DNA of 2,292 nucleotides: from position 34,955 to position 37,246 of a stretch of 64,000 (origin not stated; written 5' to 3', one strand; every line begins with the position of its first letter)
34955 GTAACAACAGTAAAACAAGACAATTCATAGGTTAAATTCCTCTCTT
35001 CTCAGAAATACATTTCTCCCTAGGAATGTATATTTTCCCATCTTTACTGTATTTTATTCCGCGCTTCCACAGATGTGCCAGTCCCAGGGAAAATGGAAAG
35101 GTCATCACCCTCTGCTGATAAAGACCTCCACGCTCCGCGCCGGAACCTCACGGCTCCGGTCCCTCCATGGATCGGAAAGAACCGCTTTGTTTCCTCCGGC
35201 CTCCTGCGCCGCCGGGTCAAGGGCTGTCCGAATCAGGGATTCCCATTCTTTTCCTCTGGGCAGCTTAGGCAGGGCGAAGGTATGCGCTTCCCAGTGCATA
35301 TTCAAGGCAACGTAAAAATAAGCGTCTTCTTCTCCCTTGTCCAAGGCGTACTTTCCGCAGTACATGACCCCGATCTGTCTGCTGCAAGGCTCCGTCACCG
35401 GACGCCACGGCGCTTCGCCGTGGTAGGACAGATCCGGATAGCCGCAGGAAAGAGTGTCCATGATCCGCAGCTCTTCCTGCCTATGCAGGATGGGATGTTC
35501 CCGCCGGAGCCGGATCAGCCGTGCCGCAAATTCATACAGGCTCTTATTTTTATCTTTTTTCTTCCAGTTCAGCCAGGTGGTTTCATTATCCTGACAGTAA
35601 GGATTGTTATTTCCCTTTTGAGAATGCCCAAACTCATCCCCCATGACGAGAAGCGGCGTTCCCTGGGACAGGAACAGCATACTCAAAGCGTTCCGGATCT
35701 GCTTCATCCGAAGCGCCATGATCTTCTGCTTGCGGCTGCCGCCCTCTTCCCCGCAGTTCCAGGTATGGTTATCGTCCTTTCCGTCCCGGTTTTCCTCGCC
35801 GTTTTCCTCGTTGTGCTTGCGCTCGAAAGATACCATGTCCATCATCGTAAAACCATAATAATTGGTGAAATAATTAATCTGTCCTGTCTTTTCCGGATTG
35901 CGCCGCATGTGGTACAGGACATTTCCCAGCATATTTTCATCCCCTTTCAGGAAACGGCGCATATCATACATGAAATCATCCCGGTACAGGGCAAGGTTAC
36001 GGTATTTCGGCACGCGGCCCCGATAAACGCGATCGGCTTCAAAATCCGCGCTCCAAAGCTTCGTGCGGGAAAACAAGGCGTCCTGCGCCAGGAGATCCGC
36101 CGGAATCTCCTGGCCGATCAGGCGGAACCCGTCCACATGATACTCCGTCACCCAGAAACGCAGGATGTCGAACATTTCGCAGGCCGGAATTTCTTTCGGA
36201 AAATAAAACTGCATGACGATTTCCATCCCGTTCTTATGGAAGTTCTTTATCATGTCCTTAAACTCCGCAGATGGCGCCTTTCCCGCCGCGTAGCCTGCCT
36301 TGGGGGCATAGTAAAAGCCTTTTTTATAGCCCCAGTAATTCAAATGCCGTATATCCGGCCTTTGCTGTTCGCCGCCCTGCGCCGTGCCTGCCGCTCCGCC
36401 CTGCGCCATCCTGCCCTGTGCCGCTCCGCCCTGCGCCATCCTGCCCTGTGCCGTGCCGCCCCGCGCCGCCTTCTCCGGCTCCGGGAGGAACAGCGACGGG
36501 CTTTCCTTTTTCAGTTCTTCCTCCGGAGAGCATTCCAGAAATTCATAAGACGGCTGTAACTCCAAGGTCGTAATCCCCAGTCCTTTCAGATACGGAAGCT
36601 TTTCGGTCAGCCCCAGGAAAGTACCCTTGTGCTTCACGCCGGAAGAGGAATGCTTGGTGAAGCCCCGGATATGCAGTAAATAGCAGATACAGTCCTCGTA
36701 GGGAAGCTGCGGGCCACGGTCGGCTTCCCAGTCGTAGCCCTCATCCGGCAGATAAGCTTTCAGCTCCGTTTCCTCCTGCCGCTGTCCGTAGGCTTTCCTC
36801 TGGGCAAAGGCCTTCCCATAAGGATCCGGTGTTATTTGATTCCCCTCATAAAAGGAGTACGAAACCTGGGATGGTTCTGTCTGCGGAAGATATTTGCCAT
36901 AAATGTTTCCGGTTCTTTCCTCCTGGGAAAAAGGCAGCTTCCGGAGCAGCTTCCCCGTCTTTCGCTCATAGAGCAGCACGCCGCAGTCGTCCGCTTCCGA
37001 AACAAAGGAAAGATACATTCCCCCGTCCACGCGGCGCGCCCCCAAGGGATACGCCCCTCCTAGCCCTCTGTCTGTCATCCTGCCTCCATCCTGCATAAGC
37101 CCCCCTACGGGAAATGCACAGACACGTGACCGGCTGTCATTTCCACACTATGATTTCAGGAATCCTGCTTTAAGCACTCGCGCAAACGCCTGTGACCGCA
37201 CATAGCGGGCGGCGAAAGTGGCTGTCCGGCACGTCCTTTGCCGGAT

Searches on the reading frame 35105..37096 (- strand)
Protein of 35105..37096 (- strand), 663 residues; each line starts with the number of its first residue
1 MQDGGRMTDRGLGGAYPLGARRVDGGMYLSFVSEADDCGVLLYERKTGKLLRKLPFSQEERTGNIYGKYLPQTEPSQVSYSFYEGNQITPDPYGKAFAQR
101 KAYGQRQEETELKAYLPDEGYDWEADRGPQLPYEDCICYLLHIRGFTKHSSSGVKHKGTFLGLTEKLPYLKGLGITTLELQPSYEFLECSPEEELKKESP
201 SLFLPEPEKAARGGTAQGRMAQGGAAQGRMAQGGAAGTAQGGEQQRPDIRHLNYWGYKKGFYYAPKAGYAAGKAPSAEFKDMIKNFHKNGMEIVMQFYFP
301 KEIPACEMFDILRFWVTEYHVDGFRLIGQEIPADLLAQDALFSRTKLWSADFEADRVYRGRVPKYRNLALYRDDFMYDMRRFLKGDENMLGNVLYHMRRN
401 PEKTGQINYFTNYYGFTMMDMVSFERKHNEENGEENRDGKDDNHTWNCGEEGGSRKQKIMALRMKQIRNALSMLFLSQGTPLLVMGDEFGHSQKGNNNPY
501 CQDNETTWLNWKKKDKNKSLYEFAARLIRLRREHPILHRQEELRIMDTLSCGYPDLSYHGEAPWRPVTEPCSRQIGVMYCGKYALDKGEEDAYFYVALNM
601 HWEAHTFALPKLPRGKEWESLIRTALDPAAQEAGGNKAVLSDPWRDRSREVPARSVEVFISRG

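Call 19: find_homologous_proteins(query=window:35105-37096:-, max_evalue=1e-50)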
Query window:35105-37096:- (663 aa): 7735 proteins with E <= 1e-50 among 8000 candidates; the best 120 are listed.
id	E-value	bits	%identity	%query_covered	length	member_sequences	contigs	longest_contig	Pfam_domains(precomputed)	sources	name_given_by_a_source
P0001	0.0e+0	1513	100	96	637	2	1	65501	PF00128.32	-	-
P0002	3.3e-255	867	56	99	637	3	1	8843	PF00128.32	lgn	-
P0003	5.3e-254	863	57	99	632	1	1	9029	PF00128.32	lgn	-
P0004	1.9e-252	858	56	99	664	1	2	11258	PF00128.32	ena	-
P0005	9.8e-249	845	56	97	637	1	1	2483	PF00128.32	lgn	-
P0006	5.5e-248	843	56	99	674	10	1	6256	PF00128.32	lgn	-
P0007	9.3e-248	842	56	98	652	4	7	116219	PF00128.32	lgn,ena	-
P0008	2.0e-247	841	55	99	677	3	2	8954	PF00128.32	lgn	-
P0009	1.5e-246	838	56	99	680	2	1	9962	PF00128.32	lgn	-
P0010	1.2e-245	835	55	97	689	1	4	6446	PF00128.32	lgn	-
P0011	5.6e-242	823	54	98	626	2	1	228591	PF00128.32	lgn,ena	-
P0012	8.2e-241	819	55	98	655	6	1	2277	PF00128.32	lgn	-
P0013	4.3e-240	817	55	97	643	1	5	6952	PF00128.32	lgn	-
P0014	1.8e-237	808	54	99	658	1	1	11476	PF00128.32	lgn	-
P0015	5.3e-236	803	54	97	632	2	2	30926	PF00128.32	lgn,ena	-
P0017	4.4e-234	797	54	97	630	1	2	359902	PF00128.32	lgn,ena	-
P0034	4.3e-228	777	55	92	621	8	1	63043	PF00128.32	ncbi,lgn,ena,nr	ncbi:MAG: hypothetical protein J6A94_03960 [Lachnospiraceae bacterium]|nr:hypothetical protein [Lach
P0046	7.9e-226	770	53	97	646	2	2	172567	PF00128.32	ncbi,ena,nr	ncbi:MAG: hypothetical protein J6C84_02015 [Lachnospiraceae bacterium]|nr:hypothetical protein [Lach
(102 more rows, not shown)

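Call 20: find_encoding_contigs(protein=P0001, flank=6000, max_places=10)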
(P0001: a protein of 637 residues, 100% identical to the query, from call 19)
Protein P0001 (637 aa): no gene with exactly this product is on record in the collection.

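Call 27: find_encoding_contigs(protein=P0003, flank=4000, max_places=2)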
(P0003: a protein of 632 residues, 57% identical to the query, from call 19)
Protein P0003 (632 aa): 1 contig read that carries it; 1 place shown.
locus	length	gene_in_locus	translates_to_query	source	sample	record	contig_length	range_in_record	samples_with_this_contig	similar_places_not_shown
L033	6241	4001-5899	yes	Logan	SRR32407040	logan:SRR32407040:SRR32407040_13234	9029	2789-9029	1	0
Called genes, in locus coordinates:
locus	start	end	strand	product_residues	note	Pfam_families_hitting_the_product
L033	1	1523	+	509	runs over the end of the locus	PF00749:tRNA-synt_1c, PF19269:Anticodon_2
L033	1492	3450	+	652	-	-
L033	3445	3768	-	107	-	PF06949:DUF1292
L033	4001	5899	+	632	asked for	PF00128:Alpha-amylase (faint)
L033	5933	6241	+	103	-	?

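Call 28: find_encoding_contigs(protein=P0002, flank=4000, max_places=2)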
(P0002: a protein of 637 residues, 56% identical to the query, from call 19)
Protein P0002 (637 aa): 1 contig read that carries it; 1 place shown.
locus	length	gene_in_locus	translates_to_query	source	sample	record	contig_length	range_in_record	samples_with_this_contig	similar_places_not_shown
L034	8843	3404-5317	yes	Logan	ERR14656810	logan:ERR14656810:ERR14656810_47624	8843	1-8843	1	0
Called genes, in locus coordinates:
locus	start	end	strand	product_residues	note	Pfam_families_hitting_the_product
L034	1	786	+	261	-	?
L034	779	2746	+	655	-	PF00580:UvrD-helicase, PF13245:AAA_19, PF01443:Viral_helicase1 (faint), PF13087:AAA_12 (faint), PF13361:UvrD_C, PF13538:UvrD_C_2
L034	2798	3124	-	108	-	PF09346:SMI1_KNR4 (faint), PF06949:DUF1292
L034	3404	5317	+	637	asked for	PF00128:Alpha-amylase (weak)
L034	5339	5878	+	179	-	PF18907:DUF5662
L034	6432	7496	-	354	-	PF01547:SBP_bac_1, PF13416:SBP_bac_8, PF13531:SBP_bac_11, PF13343:SBP_bac_6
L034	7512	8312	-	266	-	PF00528:BPD_transp_1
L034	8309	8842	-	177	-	?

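Call 29: find_encoding_contigs(protein=P0007, flank=4000, max_places=2)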
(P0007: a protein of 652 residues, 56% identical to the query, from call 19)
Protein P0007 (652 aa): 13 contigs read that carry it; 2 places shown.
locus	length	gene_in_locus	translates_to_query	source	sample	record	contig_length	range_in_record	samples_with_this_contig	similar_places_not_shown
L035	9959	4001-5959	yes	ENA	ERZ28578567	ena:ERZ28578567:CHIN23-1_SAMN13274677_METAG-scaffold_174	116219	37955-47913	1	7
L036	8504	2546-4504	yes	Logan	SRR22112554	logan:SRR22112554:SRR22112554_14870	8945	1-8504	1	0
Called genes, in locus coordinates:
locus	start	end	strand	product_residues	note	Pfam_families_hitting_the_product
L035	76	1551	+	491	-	PF00749:tRNA-synt_1c, PF19269:Anticodon_2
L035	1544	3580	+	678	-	PF00580:UvrD-helicase, PF01443:Viral_helicase1 (faint), PF13245:AAA_19, PF13361:UvrD_C, PF13538:UvrD_C_2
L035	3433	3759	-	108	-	PF09346:SMI1_KNR4 (faint), PF06949:DUF1292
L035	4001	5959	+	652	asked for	PF00128:Alpha-amylase (faint)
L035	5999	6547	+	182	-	PF18907:DUF5662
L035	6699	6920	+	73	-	-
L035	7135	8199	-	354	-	PF01547:SBP_bac_1, PF13416:SBP_bac_8, PF13531:SBP_bac_11, PF13343:SBP_bac_6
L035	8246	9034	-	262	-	PF00528:BPD_transp_1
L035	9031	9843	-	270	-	PF00528:BPD_transp_1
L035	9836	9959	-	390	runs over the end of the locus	PF00005:ABC_tran, PF08402:TOBE_2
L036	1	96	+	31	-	?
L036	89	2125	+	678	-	PF00580:UvrD-helicase, PF01443:Viral_helicase1 (faint), PF13245:AAA_19, PF13361:UvrD_C, PF13538:UvrD_C_2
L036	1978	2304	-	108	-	PF09346:SMI1_KNR4 (faint), PF06949:DUF1292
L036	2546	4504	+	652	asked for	PF00128:Alpha-amylase (faint)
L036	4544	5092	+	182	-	PF18907:DUF5662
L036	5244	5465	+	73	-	-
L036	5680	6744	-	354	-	PF01547:SBP_bac_1, PF13416:SBP_bac_8, PF13531:SBP_bac_11, PF13343:SBP_bac_6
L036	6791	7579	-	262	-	PF00528:BPD_transp_1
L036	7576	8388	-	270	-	PF00528:BPD_transp_1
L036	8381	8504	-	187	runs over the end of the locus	?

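Call 30: find_encoding_contigs(protein=P0004, flank=4000, max_places=2)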
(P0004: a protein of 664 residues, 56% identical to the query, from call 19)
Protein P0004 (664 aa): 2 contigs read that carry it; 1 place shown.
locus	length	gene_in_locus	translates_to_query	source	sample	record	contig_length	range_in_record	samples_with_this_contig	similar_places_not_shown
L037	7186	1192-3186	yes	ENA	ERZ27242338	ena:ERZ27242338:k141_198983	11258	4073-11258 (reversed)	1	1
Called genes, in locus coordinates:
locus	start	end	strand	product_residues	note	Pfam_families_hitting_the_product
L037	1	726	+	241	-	?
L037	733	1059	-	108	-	PF09346:SMI1_KNR4 (weak), PF06949:DUF1292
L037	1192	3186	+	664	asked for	PF00128:Alpha-amylase (weak)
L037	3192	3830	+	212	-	PF18907:DUF5662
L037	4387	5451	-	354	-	PF01547:SBP_bac_1, PF13416:SBP_bac_8, PF13531:SBP_bac_11, PF13343:SBP_bac_6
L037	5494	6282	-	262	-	PF00528:BPD_transp_1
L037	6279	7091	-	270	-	PF00528:BPD_transp_1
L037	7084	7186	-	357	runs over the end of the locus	PF00005:ABC_tran, PF08402:TOBE_2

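Call 35: search_protein_families(library=ncbifam, proteins=[L035:6641-7036:+, L034:6010-6339:+, L037:3911-4300:+], max_evalue=10)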
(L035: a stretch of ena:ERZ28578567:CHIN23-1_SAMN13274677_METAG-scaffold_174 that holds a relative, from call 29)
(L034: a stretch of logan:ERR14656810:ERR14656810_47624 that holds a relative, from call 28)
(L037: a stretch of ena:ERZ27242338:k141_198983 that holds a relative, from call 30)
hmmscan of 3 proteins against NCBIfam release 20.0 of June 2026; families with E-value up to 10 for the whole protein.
L035:6641-7036:+ (131 aa): 3 families
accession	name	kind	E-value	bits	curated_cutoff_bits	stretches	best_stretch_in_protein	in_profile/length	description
NF007454.0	PRK10019.1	subfamily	0.028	13.6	195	1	44-62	126-144/283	nickel/cobalt efflux transporter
NF009762.0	PRK13263.1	equivalog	0.33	10.5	221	1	43-64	173-195/206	urease accessory protein UreE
NF033827.1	CDF_efflux_DmeF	equivalog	1.2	8.5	250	1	44-62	143-165/309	CDF family Co(II)/Ni(II) efflux transporter DmeF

L034:6010-6339:+ (109 aa): 0 families

L037:3911-4300:+ (129 aa): 0 families

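Call 36: search_protein_families(library=pfam, proteins=[L035:6641-7036:+, L034:6010-6339:+, L037:3911-4300:+], max_evalue=10)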
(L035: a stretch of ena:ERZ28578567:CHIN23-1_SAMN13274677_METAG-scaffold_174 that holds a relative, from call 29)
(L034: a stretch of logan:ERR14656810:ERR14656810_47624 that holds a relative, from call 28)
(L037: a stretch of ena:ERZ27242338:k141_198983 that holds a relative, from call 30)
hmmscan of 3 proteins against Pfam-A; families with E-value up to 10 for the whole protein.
L035:6641-7036:+ (131 aa): 2 families
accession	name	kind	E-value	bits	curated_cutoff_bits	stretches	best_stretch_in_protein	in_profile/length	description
PF10986.14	ZrgA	-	0.13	12.7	27.4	1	43-62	81-100/161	ZrgA family zinc uptake protein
PF04592.20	SelP_N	-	0.65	9.8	23.2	1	44-63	184-207/234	Selenoprotein P, N terminal region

L034:6010-6339:+ (109 aa): 0 families

L037:3911-4300:+ (129 aa): 0 families

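Call 37: find_encoding_contigs(protein=P0011, flank=4000, max_places=1)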
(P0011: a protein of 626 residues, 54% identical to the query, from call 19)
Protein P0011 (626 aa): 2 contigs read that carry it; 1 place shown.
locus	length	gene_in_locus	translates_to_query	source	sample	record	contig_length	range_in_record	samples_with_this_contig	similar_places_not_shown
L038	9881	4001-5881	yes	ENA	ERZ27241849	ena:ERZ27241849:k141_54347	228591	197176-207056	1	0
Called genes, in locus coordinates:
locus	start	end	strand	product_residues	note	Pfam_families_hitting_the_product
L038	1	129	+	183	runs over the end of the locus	PF00719:Pyrophosphatase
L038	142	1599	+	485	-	PF00749:tRNA-synt_1c, PF19269:Anticodon_2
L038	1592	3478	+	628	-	PF00580:UvrD-helicase, PF13245:AAA_19, PF13361:UvrD_C, PF13538:UvrD_C_2 (weak)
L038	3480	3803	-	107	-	PF06949:DUF1292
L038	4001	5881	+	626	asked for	PF00128:Alpha-amylase (weak)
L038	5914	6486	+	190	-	PF18907:DUF5662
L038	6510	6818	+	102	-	-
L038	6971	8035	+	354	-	PF10282:Lactonase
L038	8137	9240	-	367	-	PF01264:Chorismate_synt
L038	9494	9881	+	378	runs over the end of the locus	PF01702:TGT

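Call 38: find_encoding_contigs(protein=P0017, flank=4000, max_places=1)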
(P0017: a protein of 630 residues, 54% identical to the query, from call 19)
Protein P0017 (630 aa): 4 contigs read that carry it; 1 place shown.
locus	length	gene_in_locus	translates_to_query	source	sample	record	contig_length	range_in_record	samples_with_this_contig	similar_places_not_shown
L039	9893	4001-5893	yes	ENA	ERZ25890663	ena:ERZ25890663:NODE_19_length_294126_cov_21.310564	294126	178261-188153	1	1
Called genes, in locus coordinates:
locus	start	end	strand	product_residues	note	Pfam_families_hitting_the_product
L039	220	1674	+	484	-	PF00749:tRNA-synt_1c, PF19269:Anticodon_2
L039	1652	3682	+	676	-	PF00580:UvrD-helicase, PF13245:AAA_19, PF13361:UvrD_C, PF13538:UvrD_C_2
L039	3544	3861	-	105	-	PF06949:DUF1292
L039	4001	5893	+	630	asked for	PF00128:Alpha-amylase (weak)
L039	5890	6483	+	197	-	PF18907:DUF5662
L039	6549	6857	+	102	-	-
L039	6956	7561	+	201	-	PF13238:AAA_18, PF13671:AAA_33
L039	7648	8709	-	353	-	PF02030:Lipoprotein_8 (faint), PF01547:SBP_bac_1, PF13416:SBP_bac_8, PF13531:SBP_bac_11, PF13343:SBP_bac_6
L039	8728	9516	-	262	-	PF00528:BPD_transp_1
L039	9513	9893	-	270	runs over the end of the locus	PF00528:BPD_transp_1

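Call 39: find_encoding_contigs(protein=P0034, flank=4000, max_places=1)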
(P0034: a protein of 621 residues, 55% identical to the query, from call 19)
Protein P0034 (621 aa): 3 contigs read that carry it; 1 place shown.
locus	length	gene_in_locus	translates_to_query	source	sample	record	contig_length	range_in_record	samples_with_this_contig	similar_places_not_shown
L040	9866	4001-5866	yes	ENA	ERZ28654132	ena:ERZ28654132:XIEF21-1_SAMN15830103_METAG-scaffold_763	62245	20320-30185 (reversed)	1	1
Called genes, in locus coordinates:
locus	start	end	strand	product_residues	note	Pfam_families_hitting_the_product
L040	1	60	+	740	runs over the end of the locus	PF00144:Beta-lactamase, PF03629:SASA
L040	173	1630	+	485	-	PF00749:tRNA-synt_1c, PF19269:Anticodon_2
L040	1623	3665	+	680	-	PF00580:UvrD-helicase, PF13245:AAA_19, PF01443:Viral_helicase1 (faint), PF13361:UvrD_C, PF13538:UvrD_C_2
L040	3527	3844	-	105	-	PF09346:SMI1_KNR4 (weak), PF06949:DUF1292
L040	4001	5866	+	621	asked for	PF00128:Alpha-amylase (faint)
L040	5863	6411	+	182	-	PF18907:DUF5662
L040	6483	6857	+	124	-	-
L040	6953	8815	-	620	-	PF00528:BPD_transp_1, PF01547:SBP_bac_1, PF13531:SBP_bac_11, PF13416:SBP_bac_8, PF13343:SBP_bac_6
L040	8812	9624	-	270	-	PF00528:BPD_transp_1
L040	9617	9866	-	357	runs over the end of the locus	PF00005:ABC_tran, PF08402:TOBE_2 (weak)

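Call 40: find_encoding_contigs(protein=P0046, flank=4000, max_places=1)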
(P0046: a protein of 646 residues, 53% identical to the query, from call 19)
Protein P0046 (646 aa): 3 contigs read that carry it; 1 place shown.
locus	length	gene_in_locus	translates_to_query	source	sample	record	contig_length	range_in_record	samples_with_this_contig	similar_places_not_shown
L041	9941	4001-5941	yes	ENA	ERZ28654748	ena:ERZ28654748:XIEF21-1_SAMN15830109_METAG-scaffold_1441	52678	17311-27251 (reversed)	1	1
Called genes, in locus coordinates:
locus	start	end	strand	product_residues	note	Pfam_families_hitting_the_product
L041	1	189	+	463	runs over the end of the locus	PF00144:Beta-lactamase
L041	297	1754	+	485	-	PF00749:tRNA-synt_1c, PF19269:Anticodon_2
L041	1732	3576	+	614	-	PF00580:UvrD-helicase, PF13245:AAA_19, PF01443:Viral_helicase1 (faint), PF13361:UvrD_C, PF13538:UvrD_C_2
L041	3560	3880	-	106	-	PF09346:SMI1_KNR4 (faint), PF06949:DUF1292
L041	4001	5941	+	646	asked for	PF00128:Alpha-amylase (faint)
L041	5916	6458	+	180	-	PF18907:DUF5662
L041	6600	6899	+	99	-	-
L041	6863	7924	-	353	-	PF01547:SBP_bac_1, PF13416:SBP_bac_8, PF13531:SBP_bac_11, PF13343:SBP_bac_6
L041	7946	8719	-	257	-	PF00528:BPD_transp_1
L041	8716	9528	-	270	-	PF00528:BPD_transp_1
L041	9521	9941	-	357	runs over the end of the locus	PF00005:ABC_tran, PF08402:TOBE_2 (weak)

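Call 82: search_solved_structures(query=L035:5999-6544:+, max_evalue=1)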
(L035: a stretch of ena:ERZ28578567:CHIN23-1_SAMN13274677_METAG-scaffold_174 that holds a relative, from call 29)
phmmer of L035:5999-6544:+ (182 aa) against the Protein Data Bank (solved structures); distinct sequences matched with E-value up to 1: 7.
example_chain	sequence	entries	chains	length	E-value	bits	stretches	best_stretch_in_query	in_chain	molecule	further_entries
9fi0_A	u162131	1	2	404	0.46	13.5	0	141-174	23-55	Alginate lyase family protein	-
8bdq_A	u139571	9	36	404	0.46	13.5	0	141-174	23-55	Alginate lyase family protein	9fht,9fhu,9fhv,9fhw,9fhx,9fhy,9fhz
9fi5_A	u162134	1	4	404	0.46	13.5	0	141-174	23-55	Alginate lyase family protein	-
9fi1_A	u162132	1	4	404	0.46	13.5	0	141-174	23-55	Alginate lyase family protein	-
9fi3_A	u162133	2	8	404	0.46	13.5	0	141-174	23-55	Alginate lyase family protein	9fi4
9fi6_A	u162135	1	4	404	0.48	13.4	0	141-174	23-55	Alginate lyase family protein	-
7xp7_A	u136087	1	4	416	0.8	12.7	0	104-156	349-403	Cyclohexanecarboxyl-CoA dehydrogenase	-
